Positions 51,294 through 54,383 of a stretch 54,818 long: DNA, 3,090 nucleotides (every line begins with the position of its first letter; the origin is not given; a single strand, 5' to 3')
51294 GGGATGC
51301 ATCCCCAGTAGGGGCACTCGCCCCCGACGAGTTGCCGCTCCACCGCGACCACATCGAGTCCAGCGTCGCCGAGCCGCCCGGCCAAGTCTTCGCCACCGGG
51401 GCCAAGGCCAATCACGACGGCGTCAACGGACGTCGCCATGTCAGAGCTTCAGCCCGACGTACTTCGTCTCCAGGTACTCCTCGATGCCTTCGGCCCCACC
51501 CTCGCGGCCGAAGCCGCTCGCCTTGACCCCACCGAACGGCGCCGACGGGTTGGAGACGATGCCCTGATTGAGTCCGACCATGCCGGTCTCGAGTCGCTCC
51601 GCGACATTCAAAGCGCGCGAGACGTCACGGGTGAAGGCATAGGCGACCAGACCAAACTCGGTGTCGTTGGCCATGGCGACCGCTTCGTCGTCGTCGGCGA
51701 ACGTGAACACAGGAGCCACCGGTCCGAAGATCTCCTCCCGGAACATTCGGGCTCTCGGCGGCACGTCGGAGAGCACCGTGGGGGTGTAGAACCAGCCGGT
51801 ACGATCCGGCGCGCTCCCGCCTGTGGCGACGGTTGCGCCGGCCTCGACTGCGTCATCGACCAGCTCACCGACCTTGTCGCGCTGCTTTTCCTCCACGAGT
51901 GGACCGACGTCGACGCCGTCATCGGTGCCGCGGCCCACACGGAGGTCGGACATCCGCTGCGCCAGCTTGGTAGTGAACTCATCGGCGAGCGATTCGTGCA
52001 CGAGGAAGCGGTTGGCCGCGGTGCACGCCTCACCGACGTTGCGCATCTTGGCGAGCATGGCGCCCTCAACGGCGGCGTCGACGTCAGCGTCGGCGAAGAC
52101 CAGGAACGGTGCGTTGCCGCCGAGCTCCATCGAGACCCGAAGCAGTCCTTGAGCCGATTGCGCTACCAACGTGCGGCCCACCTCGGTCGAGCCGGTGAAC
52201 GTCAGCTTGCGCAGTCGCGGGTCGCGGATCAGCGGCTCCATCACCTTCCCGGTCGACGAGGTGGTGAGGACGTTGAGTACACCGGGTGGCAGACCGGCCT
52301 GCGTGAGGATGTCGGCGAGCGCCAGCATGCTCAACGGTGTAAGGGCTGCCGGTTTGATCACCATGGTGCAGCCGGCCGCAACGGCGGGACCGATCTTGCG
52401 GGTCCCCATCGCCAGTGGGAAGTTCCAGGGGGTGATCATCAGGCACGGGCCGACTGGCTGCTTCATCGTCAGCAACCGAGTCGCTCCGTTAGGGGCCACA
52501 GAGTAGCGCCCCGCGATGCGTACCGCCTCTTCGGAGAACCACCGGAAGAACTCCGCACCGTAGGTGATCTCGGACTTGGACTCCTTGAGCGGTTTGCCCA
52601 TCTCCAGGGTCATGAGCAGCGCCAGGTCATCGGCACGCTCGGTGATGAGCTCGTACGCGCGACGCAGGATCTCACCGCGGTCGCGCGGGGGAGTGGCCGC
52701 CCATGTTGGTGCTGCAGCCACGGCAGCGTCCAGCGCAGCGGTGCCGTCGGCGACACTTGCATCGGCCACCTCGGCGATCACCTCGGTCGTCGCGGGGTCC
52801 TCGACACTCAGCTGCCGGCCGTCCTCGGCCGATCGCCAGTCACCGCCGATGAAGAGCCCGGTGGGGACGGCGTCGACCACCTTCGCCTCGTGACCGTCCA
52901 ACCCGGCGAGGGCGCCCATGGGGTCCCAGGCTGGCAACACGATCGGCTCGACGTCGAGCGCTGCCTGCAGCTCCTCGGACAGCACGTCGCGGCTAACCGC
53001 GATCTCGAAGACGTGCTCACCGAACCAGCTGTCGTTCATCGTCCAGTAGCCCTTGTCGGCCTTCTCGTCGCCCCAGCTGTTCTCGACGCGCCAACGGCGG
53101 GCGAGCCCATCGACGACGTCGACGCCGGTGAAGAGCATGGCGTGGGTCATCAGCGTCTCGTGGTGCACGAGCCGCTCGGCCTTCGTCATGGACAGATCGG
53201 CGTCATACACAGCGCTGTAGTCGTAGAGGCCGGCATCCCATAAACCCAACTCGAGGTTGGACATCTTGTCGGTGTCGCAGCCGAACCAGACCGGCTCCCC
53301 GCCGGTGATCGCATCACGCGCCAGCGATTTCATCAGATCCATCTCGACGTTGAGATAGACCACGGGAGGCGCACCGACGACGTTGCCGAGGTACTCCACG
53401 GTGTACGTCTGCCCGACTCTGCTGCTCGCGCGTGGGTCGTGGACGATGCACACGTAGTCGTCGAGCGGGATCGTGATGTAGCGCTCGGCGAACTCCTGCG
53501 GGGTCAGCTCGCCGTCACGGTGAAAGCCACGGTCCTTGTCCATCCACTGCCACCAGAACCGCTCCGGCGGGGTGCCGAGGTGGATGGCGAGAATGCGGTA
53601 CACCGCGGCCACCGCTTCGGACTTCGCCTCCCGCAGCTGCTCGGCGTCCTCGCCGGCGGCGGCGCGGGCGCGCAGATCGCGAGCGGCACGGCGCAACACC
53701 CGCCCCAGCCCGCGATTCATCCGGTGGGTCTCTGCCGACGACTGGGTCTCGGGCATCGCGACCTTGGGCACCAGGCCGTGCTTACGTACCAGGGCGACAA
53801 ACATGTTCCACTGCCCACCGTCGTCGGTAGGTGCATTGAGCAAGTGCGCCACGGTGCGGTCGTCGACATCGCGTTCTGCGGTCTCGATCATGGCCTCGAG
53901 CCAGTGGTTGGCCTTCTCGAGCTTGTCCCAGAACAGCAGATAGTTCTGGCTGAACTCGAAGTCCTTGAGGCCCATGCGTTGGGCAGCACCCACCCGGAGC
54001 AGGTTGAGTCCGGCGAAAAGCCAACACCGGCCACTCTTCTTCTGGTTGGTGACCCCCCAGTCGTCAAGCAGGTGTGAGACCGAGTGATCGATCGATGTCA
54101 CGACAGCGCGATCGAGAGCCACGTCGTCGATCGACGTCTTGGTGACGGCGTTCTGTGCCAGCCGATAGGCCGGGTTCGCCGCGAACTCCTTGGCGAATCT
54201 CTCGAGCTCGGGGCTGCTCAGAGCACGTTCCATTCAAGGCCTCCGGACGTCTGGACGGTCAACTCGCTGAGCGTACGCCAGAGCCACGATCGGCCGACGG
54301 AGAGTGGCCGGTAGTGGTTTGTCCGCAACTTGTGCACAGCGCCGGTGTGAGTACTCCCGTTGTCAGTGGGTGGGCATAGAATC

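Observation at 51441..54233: Aminopeptidase C and succinate-semialdehyde dehydrogenase encoded as one 930-codon ORF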

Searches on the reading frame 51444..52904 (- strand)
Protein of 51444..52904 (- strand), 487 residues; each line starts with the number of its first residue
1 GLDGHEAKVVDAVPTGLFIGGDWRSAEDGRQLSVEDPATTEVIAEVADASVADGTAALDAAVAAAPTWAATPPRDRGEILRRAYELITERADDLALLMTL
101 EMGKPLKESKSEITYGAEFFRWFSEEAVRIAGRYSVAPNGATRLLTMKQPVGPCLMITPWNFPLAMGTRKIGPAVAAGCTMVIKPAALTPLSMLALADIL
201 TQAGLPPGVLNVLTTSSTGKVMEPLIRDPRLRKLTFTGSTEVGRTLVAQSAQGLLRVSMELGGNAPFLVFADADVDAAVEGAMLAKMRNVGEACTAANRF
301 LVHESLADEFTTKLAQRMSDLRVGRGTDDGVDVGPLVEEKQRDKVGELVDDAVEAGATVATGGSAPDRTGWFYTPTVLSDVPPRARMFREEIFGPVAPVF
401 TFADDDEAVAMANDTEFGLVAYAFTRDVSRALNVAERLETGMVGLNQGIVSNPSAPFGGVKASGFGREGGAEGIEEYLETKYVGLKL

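Call 72: search_solved_structures(query=window:51444-52904:-, max_evalue=1e-100)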
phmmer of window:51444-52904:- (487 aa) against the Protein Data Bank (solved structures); distinct sequences matched with E-value up to 1e-100: 15.
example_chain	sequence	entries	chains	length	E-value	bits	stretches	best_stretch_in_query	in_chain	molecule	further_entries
3jz4_A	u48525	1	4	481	1.1e-156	525.5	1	18-484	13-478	Succinate-semialdehyde dehydrogenase [NADP+]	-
8c54_A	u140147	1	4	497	1.3e-146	492.4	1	17-485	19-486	Succinate semialdehyde dehydrogenase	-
3ek1_A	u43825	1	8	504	2e-145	488.4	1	17-483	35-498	Aldehyde dehydrogenase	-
4v6h_A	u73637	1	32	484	3.9e-144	484.2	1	17-483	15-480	Succinate-semialdehyde dehydrogenase (NADP+)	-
8s33_A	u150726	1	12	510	1.2e-137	462.7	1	17-485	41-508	Succinate-semialdehyde dehydrogenase [NAD(P)+]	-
8of1_A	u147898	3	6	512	3.3e-137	461.3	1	18-485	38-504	Succinate-semialdehyde dehydrogenase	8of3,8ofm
2w8n_A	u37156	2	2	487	1.3e-133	449.5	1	14-483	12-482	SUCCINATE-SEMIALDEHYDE DEHYDROGENASE, MITOCHONDRIAL | SUCCINIC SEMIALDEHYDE DEHYDROGENASE MITOCHONDRIAL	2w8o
2w8p_A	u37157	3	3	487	2.6e-132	445.2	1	14-483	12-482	SUCCINIC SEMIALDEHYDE DEHYDROGENASE MITOCHONDRIAL | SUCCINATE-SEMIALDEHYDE DEHYDROGENASE, MITOCHONDRIAL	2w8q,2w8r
9zh8_A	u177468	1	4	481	3.4e-113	382.2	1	13-483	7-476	Aldehyde dehydrogenase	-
5x5t_A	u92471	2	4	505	2e-111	376.3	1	12-483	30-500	Alpha-ketoglutaric semialdehyde dehydrogenase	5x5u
5vbf_A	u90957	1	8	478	7.4e-107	361.3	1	11-483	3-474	NAD-dependent succinate-semialdehyde dehydrogenase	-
3rh9_A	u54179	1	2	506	1.6e-106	360.2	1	18-482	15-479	Succinate-semialdehyde dehydrogenase (NAD(P)(+))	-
4a0m_A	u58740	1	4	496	2.7e-102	346.2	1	16-483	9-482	BETAINE ALDEHYDE DEHYDROGENASE, CHLOROPLASTIC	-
4v3f_A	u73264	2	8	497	2.8e-102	346.2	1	16-483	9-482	BETAINE ALDEHYDE DEHYDROGENASE, CHLOROPLASTIC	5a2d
4v37_A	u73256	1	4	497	5.1e-101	342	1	16-483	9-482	BETAINE ALDEHYDE DEHYDROGENASE, CHLOROPLASTIC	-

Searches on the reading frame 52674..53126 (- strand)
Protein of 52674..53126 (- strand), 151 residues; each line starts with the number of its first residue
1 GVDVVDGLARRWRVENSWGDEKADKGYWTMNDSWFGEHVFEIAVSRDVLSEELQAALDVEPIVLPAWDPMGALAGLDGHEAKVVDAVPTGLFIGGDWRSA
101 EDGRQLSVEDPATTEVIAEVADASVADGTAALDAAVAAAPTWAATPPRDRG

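Call 57: find_related_loci(query=window:52674-53126:-, collection=genome_contigs, flank=3000)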
Query window:52674-53126:- (151 aa) in genome_contigs; peptide patterns used: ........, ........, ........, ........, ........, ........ (x = any residue, [..] = any of these).
599 stretches matched a pattern (row limit reached: there are more); 383 encode a relative of the query (tblastn E <= 1e-3); the best 80 are kept; 80 distinct loci.
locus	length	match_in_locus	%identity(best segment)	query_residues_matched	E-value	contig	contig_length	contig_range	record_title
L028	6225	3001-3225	83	1-75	3e-38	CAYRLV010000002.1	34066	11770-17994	MAG TPA_asm: uncultured Ornithinicoccus sp. isolate SRP187154_co1_251 genome assembly, contig: NODE_1116_length_34066_co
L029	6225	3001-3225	81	1-75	3e-38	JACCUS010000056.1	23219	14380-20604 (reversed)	MAG: Nocardioidaceae bacterium isolate MGR_bin106 SD2897-2912_k127_961653, whole genome shotgun sequence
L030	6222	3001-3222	84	1-74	5e-38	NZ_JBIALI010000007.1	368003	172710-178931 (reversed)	Kribbella sp. NPDC004875 NPDC004875_8_A8.ctg-0007, whole genome shotgun sequence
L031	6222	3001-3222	84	1-74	4e-38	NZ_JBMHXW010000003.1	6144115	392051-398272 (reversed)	Streptomyces sp. BH104 contig_3, whole genome shotgun sequence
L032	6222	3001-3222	85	1-74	8e-38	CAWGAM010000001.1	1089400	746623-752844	MAG: uncultured Actinomycetota bacterium isolate MFD06742.bin.2.309 genome assembly, contig: contig_11370, whole genome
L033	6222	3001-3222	85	1-74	7e-38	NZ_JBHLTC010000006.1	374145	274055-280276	Kribbella deserti strain CGMCC 1.15906 platanus_K_17_124_6, whole genome shotgun sequence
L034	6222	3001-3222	85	1-74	6e-38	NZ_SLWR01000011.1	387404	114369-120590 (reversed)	Kribbella antiqua strain VKM Ac-2541 Ga0310564_111, whole genome shotgun sequence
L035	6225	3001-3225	81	1-75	1e-37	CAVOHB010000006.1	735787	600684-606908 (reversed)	MAG: uncultured Actinomycetota bacterium isolate MFD00392.bin.1.411 genome assembly, contig: contig_4159, whole genome s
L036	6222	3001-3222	84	1-74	1e-37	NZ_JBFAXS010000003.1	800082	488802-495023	Kribbella sp. NPDC051936 NPDC051936_52_C7.ctg-0003, whole genome shotgun sequence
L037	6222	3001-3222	84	1-74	1e-37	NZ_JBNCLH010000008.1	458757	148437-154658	Kribbella sp. DT2 NODE_8_length_458757_cov_29.846909, whole genome shotgun sequence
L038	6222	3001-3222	84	1-74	2e-37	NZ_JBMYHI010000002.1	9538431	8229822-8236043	Streptomyces fractus strain MV32 Strept-SHAWN_m8k_contig_2, whole genome shotgun sequence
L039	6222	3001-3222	85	1-74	1e-37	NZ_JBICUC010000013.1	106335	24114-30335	Kribbella sp. NPDC048928 NPDC048928_35_G7.ctg-0013, whole genome shotgun sequence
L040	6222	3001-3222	84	1-74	4e-37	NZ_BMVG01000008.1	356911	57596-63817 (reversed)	Streptomyces alanosinicus strain JCM 4714 sequence008, whole genome shotgun sequence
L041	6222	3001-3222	84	1-74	4e-37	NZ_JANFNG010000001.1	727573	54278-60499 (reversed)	Streptomyces humicola strain RB6PN25 NODE_1_length_727573_cov_53.939423, whole genome shotgun sequence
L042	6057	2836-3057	84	1-74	3e-37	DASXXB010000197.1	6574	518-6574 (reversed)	MAG TPA_asm: Kribbella sp. isolate SMAG_U4787 k141_299364, whole genome shotgun sequence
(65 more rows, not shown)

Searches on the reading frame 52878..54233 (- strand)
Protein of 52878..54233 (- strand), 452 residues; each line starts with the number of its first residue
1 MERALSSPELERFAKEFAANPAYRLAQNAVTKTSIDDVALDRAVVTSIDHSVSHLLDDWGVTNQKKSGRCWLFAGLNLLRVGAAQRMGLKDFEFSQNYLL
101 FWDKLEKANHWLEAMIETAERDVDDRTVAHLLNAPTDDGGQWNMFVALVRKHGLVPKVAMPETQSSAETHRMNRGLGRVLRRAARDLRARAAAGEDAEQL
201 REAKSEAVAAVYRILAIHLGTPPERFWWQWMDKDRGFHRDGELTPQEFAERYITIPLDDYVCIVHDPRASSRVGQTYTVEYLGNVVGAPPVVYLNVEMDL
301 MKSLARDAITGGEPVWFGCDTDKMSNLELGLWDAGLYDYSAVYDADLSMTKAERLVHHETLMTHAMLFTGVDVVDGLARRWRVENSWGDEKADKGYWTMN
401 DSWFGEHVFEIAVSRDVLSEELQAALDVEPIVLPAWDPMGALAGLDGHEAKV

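Call 51: search_protein_representatives(protein=window:52908-54233:-)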
Query: 442 residues. Proteins with E-value up to 0.001 (for the whole library): 4278; up to 1e-10: 2680; up to 1e-30: 1062. The best 150 are listed.
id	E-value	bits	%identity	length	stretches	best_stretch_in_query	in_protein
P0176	3.0e-179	613.1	62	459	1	4-442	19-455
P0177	2.0e-166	570.8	58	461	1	9-442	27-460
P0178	1.2e-155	535.3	52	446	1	7-442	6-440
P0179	1.8e-125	435.8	50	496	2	243-442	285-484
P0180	6.6e-121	420.8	46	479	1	9-442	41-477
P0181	1.3e-120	419.9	48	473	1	8-442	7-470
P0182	2.4e-116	405.8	44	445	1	8-442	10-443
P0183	1.4e-115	403.3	42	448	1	3-442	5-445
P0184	3.0e-115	402.2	44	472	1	2-442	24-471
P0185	8.3e-115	400.7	45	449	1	10-441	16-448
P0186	5.0e-114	398.1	45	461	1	4-437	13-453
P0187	1.0e-113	397.1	44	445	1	6-442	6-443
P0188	1.1e-111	390.5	44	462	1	18-442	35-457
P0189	3.6e-111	388.7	43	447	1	3-442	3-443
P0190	5.1e-109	381.6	42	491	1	4-442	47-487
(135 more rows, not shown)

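Call 52: search_solved_structures(query=window:52878-54233:-, show_alignments=4, max_evalue=1e-10)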
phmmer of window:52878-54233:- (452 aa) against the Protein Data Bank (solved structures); distinct sequences matched with E-value up to 1e-10: 16.
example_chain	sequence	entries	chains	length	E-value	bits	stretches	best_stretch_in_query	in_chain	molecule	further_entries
4k7c_A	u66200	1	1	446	3.2e-121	408.6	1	4-443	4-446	Aminopeptidase C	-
7v5l_A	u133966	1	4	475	1.6e-117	396.4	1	5-443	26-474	Bleomycin hydrolase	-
1cb5_A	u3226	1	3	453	3.7e-117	395.2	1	5-443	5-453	BLEOMYCIN HYDROLASE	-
7v5s_A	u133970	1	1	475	2.9e-116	392.3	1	5-443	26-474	Bleomycin hydrolase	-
7xf9_A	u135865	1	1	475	4e-116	391.8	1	5-443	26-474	Bleomycin hydrolase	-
7v5t_A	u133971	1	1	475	4e-116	391.8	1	5-443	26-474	Bleomycin hydrolase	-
2cb5_A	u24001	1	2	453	9.1e-116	390.7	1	5-443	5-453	PROTEIN (BLEOMYCIN HYDROLASE)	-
1gcb_A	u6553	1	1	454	2.1e-90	307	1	8-443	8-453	GAL6 HG (EMTS) DERIVATIVE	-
2e03_A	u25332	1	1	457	7.5e-90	305.2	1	8-443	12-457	Cysteine proteinase 1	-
2dzy_A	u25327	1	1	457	3.7e-89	302.9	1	8-443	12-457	Cysteine proteinase 1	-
1a6r_A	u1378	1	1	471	4.5e-89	302.7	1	8-443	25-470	GAL6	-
2dzz_A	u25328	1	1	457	5.1e-89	302.5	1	8-443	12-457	Cysteine proteinase 1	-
2e00_A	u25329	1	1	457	5.1e-89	302.5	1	8-443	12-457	Cysteine proteinase 1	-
3gcb_A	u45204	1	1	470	6.2e-89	302.2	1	8-443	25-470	GAL6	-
2e01_A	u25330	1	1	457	7.1e-89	302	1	8-443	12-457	Cysteine proteinase 1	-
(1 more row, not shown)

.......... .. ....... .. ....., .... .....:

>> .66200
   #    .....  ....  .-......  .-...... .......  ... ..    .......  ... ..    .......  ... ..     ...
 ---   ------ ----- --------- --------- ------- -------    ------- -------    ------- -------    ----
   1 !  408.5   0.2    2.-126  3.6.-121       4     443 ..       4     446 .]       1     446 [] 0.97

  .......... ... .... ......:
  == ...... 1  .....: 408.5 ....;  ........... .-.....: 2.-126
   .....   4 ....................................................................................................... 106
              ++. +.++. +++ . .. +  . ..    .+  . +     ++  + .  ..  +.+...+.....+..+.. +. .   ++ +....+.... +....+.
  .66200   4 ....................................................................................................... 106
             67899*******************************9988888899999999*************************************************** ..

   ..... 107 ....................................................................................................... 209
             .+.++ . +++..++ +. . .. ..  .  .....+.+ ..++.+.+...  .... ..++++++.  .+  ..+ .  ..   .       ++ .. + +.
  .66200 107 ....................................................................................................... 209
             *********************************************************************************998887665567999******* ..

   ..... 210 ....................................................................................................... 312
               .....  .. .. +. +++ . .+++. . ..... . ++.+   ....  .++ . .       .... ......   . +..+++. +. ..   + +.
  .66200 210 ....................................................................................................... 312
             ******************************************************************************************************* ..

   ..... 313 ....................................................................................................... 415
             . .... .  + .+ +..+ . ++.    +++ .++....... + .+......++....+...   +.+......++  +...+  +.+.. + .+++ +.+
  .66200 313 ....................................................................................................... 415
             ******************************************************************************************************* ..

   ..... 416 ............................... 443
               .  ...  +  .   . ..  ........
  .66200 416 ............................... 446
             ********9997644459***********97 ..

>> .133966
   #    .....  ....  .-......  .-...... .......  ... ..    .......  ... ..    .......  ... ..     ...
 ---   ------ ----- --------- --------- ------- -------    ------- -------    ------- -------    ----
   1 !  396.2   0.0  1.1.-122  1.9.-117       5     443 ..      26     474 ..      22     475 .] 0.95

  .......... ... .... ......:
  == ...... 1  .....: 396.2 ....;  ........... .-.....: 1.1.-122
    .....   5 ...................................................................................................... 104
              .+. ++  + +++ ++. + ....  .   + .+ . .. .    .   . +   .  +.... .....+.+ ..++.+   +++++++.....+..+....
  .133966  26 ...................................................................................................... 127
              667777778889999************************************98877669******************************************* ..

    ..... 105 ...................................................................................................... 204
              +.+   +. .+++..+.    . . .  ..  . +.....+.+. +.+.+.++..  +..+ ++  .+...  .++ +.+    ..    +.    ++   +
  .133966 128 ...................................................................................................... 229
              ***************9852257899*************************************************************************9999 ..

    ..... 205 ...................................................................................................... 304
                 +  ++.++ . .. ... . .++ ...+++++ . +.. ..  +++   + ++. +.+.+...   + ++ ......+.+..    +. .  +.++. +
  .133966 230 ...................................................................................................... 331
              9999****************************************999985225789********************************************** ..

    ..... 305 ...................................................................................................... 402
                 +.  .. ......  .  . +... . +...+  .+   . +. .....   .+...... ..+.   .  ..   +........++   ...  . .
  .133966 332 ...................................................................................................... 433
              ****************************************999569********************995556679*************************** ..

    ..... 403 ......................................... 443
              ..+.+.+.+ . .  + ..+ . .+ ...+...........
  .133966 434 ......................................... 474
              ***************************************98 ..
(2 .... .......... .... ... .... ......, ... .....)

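Call 86: predict_structure(alignment_id=A6)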
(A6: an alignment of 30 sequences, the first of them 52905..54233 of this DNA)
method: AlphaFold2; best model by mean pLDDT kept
length: 443 residues; sequences in the alignment: 30
mean_pLDDT: 91.3   pTM: 0.89
mean pLDDT of the five models: 91.3, 90.6, 89.4, 85.1, 80.6
residues with pLDDT >= 90: 338; 70-90: 87; 50-70: 18; < 50: 0
segments of 3 or more residues with pLDDT < 50: none
pLDDT, mean of each block of 10 residues (from residue 1): 80 95 95 94 85 81 73 90 88 91 96 96 96 88 95 95 78 94 98 97 98 96 96 93 97 89 95 96 92 96 96 93 82 91 93 92 92 92 73 82 92 96 96 94 89
secondary structure, 60 per line:
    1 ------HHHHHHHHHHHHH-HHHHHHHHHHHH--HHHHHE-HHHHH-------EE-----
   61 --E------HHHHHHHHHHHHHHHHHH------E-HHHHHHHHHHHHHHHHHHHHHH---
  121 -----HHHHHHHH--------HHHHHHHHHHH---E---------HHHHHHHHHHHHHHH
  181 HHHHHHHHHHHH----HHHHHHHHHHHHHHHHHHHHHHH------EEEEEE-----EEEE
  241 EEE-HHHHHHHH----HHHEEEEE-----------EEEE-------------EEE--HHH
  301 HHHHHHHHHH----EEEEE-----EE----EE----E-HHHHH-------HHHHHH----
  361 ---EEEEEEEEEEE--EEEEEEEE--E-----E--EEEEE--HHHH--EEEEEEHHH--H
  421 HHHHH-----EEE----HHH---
elements in order: H7-19 H21-32 H35-39 H42-46 H70-87 H96-117 H126-133 H142-152 H166-192 H197-219 E226-231 E237-243 H245-252 E260-264 E276-279 E293-295 H298-310 E315-319 H339-343 H351-356 E364-374 E377-384 E396-400 H403-406 E409-414 H420-425 E431-433

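Call 89: fold_search(model_id=the predicted structure, library=pdb)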
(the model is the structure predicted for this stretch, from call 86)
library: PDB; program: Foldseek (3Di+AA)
matches with E <= 10: 296; with E <= 0.001: 45
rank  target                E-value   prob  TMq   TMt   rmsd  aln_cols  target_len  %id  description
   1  1cb5_A                7.1e-49  1.00  0.95  0.93   2.1       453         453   41  HUMAN BLEOMYCIN HYDROLASE. (released 2000-03-01)
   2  2cb5_A                1.9e-48  1.00  0.94  0.92   2.2       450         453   40  HUMAN BLEOMYCIN HYDROLASE, C73S/DELE455 MUTANT (released 2000-03-06)
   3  7v5l_A                4.3e-48  1.00  0.95  0.93   2.1       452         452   41  Crystal structure of human bleomycin hydrolase (released 2022-06-29)
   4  4k7c                  7.1e-48  1.00  0.96  0.95   2.0       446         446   43  Crystal structure of pepw from lactobacillus rhamnosis hn001 (dr20) determined as the selenomet derivative (released 2013-06-19)
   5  7v5t                  2.0e-47  1.00  0.95  0.92   2.2       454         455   41  Crystal structure of human bleomycin hydrolase C73S mutant (released 2022-06-29)
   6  7v5s                  5.7e-47  1.00  0.95  0.93   2.2       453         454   41  Crystal structure of human bleomycin hydrolase C73A mutant (released 2022-06-29)
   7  7xf9                  6.4e-47  1.00  0.95  0.93   2.1       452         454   41  Crystal structure of human bleomycin hydrolase H372A mutant (released 2022-06-29)
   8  1gcb                  6.8e-42  1.00  0.93  0.91   2.2       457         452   36  GAL6, YEAST BLEOMYCIN HYDROLASE DNA-BINDING PROTEASE (THIOL) (released 1995-10-15)
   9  2e00                  1.9e-41  1.00  0.93  0.90   2.1       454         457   36  Crystal structure of N392L mutant of yeast bleomycin hydrolase (released 2007-11-06)
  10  2dzy                  1.9e-41  1.00  0.93  0.90   2.1       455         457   36  Crystal structure of N392A mutant of yeast bleomycin hydrolase (released 2007-08-14)
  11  1a6r                  9.6e-41  1.00  0.93  0.89   2.1       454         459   36  GAL6 (YEAST BLEOMYCIN HYDROLASE) MUTANT C73A (released 1998-10-21)
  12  3gcb                  1.2e-40  1.00  0.92  0.89   2.1       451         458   35  GAL6 (YEAST BLEOMYCIN HYDROLASE) MUTANT C73A/DELTAK454 (released 1998-10-21)
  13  2dzz                  6.5e-39  1.00  0.90  0.89   2.6       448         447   34  Crystal structure of N392V mutant of yeast bleomycin hydrolase (released 2007-08-14)
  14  2e01                  1.5e-38  1.00  0.90  0.90   2.5       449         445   35  Crystal structure of H369A mutant of yeast bleomycin hydrolase (released 2007-08-14)
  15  2e02                  1.9e-38  1.00  0.89  0.89   2.5       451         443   34  Crystal structure of H369L mutant of yeast bleomycin hydrolase (released 2007-08-14)
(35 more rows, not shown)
